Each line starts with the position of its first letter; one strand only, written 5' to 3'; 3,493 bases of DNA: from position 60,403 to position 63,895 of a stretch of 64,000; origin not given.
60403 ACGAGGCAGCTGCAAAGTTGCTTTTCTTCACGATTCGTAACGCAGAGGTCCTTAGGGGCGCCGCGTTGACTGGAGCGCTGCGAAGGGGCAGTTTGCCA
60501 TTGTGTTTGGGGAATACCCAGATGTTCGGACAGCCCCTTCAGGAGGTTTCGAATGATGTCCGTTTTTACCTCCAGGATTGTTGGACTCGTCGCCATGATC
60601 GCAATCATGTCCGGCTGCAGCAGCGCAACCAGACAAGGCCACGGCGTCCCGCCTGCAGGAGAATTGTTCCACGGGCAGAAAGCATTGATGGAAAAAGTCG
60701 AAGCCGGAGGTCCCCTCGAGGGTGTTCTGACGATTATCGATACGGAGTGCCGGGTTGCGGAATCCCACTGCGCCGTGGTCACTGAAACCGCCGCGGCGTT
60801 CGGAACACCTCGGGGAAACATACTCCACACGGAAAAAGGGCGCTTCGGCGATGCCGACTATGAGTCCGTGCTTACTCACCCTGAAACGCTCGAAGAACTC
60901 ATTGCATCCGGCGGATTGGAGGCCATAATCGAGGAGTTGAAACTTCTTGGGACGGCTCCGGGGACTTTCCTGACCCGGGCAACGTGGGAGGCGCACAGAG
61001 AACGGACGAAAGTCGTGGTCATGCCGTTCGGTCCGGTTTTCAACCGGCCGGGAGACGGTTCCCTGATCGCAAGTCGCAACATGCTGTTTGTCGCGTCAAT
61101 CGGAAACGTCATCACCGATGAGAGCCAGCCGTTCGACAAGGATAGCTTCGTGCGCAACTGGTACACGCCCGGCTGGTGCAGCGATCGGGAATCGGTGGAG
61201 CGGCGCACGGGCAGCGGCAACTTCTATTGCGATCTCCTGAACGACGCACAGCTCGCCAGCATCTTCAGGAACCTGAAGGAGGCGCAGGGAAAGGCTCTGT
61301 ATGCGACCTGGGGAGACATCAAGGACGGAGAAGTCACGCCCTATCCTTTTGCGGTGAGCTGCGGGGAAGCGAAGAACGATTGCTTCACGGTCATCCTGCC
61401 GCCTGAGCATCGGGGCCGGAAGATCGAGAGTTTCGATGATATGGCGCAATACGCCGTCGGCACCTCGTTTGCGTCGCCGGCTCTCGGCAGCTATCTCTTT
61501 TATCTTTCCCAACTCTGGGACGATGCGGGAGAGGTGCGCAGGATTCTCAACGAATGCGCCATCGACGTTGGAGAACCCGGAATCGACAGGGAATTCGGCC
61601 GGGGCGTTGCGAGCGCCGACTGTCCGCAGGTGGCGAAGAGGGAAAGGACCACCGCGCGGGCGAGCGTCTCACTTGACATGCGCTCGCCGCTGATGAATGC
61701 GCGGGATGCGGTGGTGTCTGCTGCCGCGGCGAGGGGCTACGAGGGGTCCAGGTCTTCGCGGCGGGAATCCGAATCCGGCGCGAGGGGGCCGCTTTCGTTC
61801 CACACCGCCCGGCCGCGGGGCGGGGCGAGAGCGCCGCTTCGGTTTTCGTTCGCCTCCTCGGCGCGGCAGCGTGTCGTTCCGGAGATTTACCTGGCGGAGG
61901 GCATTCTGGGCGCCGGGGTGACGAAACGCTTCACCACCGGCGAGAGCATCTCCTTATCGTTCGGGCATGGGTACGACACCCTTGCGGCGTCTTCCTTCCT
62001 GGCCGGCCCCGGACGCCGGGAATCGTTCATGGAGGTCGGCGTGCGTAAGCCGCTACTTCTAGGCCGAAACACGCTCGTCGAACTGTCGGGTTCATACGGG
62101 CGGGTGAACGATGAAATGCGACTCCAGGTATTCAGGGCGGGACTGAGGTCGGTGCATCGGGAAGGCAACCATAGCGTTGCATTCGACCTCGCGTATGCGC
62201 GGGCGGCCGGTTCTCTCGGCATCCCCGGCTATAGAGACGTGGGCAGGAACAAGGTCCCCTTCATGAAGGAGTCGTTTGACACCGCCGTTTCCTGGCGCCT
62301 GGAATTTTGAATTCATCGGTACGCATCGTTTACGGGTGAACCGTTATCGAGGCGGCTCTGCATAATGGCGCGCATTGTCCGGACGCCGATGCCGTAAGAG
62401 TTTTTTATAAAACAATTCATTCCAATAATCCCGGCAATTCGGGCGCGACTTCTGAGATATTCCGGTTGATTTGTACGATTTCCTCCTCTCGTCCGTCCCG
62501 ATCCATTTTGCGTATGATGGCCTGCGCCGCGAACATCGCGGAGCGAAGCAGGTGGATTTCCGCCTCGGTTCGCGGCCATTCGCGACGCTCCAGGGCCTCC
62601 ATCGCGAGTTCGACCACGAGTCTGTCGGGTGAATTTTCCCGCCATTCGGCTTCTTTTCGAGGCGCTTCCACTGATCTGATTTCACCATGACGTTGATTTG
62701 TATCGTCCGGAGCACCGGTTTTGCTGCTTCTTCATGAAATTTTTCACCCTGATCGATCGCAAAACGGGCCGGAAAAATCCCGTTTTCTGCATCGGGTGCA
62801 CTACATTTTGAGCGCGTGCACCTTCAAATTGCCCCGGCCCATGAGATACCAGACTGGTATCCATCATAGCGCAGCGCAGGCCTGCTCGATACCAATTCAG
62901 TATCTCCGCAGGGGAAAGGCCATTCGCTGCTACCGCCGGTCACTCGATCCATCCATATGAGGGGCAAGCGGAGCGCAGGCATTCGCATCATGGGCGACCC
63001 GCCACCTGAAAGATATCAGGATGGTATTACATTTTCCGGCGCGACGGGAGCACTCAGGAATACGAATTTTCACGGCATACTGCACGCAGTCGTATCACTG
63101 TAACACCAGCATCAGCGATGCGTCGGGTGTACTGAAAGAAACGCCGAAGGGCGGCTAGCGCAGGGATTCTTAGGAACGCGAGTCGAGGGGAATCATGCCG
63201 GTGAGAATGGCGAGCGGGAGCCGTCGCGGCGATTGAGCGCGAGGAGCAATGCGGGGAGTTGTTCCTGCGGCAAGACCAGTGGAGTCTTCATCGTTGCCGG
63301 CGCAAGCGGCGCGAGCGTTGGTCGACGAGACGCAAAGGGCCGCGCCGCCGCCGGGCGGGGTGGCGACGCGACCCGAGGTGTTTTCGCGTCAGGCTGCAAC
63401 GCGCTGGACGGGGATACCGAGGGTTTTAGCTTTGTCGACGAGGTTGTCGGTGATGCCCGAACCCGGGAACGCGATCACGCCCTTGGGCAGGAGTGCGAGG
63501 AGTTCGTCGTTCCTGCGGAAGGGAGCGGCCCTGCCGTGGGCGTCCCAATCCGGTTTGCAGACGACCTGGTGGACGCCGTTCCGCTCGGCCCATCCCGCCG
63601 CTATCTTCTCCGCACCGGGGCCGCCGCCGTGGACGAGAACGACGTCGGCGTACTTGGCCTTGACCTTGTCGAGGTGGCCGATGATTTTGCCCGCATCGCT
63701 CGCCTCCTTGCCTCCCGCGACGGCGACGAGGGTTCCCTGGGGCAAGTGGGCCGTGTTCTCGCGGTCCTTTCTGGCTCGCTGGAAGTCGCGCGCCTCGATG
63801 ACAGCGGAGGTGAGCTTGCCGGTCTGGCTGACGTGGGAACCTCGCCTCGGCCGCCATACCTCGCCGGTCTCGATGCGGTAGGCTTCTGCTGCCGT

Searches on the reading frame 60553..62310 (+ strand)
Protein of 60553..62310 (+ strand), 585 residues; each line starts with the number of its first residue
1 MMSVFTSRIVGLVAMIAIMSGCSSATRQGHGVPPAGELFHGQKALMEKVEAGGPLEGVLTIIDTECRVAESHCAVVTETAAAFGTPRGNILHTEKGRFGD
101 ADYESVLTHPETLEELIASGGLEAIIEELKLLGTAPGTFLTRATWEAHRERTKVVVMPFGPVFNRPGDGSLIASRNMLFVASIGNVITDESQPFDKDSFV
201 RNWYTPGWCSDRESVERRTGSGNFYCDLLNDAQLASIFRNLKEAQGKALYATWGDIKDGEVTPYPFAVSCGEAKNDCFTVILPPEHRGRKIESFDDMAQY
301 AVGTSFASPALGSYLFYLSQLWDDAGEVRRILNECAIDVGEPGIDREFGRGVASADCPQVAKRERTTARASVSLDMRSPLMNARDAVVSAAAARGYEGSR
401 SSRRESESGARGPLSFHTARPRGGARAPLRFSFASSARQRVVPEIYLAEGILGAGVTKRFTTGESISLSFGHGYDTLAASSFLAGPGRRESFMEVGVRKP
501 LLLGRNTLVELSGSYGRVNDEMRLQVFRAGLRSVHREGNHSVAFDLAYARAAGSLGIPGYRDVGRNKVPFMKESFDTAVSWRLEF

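Call 22: search_protein_families(library=pfam, proteins=[window:60553-62310:+], max_evalue=0.001)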
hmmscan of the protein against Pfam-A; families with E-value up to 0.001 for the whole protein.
window:60553-62310:+ (585 aa): 0 families

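Call 42: find_encoding_contigs(protein=window:60553-62310:+, flank=10000, max_places=5)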
Protein window:60553-62310:+ (585 aa): no gene with exactly this product is on record in the collection.
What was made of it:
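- Tried and rejected: Not on record (call 42).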

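Call 77: search_protein_families(library=padloc, proteins=[window:60553-62310:+], max_evalue=0.00001)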
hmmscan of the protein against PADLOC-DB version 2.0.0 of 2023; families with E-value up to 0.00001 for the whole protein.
window:60553-62310:+ (585 aa): 0 families

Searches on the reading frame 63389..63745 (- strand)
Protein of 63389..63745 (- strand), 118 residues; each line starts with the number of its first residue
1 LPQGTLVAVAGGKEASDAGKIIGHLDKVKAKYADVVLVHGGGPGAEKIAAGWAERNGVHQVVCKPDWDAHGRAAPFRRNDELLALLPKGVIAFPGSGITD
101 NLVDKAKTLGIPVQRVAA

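Call 22: search_protein_families(library=pfam, proteins=[window:63389-63745:-], max_evalue=0.001)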
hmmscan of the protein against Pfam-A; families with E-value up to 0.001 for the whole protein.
window:63389-63745:- (118 aa): 1 family
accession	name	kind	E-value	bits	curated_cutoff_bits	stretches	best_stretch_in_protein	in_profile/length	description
PF10686.14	YAcAr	-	4.6e-22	78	28.2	1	7-70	3-66/66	YspA, cpYpsA-related SLOG family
